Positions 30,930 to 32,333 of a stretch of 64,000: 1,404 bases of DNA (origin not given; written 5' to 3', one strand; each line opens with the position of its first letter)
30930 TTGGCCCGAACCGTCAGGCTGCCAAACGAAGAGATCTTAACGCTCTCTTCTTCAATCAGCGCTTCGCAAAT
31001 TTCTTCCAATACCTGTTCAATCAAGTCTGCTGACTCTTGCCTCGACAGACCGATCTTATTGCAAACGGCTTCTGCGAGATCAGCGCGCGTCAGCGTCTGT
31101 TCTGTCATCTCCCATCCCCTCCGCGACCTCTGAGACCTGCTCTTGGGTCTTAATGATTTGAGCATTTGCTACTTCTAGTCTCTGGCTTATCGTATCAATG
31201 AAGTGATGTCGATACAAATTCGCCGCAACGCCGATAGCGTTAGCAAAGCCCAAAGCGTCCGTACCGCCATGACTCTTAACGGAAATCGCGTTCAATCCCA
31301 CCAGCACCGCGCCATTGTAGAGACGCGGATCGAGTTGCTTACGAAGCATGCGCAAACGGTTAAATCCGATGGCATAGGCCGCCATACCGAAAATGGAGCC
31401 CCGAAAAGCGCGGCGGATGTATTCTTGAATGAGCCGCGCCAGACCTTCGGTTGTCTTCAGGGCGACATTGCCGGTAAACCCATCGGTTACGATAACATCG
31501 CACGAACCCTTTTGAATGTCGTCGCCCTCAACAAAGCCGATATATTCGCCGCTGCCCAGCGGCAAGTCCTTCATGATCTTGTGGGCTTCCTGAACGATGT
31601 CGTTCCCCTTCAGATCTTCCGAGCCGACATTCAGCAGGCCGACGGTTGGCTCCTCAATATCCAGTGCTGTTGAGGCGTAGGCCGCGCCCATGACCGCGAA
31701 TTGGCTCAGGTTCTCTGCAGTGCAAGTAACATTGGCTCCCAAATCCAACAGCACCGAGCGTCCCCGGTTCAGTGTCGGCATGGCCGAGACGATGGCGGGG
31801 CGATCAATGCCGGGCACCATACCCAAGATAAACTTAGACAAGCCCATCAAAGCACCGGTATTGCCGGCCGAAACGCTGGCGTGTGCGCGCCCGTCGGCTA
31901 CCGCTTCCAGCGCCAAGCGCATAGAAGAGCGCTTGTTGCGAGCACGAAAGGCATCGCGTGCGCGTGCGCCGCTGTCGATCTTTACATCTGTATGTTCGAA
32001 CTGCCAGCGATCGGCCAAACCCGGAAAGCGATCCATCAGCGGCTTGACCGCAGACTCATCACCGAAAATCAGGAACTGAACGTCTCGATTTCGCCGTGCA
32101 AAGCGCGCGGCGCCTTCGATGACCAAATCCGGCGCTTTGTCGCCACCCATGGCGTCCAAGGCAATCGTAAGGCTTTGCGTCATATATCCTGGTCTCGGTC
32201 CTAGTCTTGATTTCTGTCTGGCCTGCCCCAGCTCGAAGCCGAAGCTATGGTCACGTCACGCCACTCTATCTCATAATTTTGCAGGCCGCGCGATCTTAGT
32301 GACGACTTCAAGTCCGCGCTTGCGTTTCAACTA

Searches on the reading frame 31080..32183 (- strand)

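Call 35: search_protein_families(library=pfam, proteins=[window:31080-32183:-], max_evalue=0.00001)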
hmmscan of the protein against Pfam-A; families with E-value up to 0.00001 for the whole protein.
window:31080-32183:- (367 aa): 1 family
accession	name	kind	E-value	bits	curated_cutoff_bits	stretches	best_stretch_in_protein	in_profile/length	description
PF02504.20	FA_synthesis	-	2.1e-95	320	29.1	1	6-329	2-322/324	Fatty acid synthesis protein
